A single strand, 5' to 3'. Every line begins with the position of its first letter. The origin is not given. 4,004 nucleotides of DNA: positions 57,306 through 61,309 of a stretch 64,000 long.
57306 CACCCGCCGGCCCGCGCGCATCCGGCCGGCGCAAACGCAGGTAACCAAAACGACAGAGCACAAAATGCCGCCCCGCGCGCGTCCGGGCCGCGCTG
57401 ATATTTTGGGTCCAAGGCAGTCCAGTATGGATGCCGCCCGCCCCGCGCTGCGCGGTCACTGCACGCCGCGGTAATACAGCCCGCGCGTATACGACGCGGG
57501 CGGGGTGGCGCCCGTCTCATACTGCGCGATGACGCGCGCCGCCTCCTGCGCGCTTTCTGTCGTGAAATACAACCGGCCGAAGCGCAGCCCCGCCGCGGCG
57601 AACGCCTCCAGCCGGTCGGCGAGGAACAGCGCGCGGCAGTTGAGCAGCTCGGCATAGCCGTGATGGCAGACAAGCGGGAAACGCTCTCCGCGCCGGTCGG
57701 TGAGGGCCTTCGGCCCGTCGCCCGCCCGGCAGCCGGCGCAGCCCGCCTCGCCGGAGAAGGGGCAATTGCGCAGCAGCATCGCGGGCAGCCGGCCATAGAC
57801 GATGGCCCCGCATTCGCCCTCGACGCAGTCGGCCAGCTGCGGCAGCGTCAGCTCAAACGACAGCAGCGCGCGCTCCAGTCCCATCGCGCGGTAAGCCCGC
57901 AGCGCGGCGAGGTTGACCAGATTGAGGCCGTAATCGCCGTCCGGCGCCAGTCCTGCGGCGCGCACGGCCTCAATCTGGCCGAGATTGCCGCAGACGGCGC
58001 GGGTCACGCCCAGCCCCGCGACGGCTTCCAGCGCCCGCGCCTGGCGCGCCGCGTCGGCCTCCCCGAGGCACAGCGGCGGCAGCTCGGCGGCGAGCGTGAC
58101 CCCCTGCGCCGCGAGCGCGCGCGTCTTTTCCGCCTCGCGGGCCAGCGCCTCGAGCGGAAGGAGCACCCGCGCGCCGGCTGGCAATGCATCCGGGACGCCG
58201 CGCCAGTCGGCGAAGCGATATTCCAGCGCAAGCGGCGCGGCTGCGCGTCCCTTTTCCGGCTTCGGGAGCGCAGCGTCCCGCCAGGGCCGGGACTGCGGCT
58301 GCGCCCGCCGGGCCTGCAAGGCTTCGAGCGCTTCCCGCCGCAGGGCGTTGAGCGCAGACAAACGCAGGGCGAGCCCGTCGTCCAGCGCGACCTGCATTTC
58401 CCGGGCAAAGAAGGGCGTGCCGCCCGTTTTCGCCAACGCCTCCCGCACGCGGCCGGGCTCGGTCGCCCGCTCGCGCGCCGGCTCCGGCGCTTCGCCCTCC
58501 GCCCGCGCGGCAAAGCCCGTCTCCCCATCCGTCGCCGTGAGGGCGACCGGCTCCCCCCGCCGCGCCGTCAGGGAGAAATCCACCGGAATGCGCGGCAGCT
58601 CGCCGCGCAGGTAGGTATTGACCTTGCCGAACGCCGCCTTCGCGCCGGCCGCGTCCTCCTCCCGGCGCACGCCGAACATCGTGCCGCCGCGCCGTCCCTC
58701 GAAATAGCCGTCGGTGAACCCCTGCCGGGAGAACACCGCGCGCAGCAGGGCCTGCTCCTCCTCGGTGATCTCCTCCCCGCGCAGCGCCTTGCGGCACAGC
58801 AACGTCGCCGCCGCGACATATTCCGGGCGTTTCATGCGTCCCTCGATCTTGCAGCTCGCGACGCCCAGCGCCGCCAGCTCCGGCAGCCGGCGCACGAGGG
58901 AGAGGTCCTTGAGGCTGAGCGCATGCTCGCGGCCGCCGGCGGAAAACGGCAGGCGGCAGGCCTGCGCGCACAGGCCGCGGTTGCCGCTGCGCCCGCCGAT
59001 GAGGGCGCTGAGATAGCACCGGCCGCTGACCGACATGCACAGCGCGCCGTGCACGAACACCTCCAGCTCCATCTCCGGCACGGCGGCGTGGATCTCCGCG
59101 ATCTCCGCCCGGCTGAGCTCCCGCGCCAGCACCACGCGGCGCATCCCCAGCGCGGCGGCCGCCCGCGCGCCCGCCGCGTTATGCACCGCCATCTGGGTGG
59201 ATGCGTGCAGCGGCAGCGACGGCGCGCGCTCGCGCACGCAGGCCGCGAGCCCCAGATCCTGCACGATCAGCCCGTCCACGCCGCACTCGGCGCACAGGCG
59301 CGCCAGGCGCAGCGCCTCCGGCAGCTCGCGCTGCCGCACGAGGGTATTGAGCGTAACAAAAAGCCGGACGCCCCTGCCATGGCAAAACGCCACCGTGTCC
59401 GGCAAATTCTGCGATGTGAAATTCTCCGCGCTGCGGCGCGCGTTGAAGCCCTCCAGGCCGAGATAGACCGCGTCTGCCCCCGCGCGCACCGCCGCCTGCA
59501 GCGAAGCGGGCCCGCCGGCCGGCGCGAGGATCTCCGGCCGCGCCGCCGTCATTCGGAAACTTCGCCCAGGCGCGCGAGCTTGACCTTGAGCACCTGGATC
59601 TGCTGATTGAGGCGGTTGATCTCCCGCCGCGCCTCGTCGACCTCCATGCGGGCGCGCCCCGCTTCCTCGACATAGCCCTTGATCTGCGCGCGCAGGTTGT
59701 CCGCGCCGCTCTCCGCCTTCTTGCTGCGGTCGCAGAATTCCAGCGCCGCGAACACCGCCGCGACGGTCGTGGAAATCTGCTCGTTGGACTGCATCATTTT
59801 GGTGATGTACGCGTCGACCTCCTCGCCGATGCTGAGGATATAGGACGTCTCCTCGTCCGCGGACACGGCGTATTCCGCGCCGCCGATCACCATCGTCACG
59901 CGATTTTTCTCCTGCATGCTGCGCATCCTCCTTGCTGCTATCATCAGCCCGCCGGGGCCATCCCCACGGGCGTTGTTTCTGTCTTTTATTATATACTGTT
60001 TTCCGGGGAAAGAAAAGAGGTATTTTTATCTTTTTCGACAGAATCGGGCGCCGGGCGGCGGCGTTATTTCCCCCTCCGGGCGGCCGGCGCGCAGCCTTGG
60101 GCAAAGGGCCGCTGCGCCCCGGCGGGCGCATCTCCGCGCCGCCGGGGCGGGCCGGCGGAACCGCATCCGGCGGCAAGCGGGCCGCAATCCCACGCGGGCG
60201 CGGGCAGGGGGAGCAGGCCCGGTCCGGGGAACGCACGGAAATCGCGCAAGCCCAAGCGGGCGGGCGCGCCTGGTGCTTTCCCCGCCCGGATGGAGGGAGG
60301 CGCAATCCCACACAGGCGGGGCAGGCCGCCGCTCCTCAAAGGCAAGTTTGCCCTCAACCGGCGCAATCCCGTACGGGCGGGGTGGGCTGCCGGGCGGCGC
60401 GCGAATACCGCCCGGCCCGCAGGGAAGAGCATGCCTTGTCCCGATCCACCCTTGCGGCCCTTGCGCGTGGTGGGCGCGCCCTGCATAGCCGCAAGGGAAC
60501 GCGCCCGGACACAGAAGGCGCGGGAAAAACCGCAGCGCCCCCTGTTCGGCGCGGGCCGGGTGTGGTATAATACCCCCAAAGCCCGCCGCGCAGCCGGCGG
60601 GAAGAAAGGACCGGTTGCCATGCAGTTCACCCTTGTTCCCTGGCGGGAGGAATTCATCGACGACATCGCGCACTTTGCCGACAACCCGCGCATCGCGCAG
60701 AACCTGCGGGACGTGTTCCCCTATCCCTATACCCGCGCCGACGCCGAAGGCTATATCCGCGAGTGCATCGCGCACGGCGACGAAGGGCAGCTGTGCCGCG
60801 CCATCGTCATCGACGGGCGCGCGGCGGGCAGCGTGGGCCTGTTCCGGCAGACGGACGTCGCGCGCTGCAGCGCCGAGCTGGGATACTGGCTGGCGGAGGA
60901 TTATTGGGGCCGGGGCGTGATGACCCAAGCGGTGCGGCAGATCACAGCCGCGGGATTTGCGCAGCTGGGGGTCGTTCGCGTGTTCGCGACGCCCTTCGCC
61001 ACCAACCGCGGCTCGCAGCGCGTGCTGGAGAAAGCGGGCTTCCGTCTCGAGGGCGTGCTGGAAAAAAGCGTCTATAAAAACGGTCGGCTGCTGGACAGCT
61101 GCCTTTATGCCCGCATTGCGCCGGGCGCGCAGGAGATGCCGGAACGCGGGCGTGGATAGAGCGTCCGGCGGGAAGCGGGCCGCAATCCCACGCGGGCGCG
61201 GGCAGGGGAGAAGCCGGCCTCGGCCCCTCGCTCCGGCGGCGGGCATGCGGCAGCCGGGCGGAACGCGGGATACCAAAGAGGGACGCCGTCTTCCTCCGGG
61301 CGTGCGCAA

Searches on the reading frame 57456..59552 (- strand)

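Call 24: search_protein_families(library=pfam, max_evalue=0.00001, proteins=[window:57456-59552:-])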
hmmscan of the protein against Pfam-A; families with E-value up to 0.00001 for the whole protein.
window:57456-59552:- (698 aa): 2 families
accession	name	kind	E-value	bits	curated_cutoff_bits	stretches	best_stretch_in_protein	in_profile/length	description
PF01136.24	Peptidase_U32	-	8.6e-72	241.6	22.4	1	83-288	7-231/233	Peptidase family U32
PF12392.13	DUF3656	-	1.1e-20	74.7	22.1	1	317-416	20-108/109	Collagenase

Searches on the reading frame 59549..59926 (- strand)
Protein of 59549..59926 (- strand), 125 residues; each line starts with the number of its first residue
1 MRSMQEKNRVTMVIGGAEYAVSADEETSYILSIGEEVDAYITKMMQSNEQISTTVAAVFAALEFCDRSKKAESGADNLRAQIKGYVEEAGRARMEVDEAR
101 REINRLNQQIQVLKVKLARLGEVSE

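Call 24: search_protein_families(library=pfam, max_evalue=0.00001, proteins=[window:59549-59926:-])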
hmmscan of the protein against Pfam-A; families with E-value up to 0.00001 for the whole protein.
window:59549-59926:- (125 aa): 1 family
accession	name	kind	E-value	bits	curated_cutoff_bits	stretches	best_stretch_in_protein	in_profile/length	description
PF05164.18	ZapA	-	3.8e-16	59.6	23.8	1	10-110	1-88/88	Cell division protein ZapA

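Call 85: find_encoding_contigs(protein=window:59549-59926:-, flank=10000, max_places=10)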
Protein window:59549-59926:- (125 aa): no gene with exactly this product is on record in the collection.

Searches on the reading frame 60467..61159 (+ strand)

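Call 24: search_protein_families(library=pfam, max_evalue=0.00001, proteins=[window:60467-61159:+])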
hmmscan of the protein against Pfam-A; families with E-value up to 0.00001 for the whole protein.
window:60467-61159:+ (230 aa): 2 families
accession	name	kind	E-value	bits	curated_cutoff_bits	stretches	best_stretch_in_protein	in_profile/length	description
PF13302.13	Acetyltransf_3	-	1.1e-27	97.9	25.4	1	54-193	2-138/138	Acetyltransferase (GNAT) domain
PF00583.31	Acetyltransf_1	-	1.2e-12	48.5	20.7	1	78-192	6-116/116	Acetyltransferase (GNAT) family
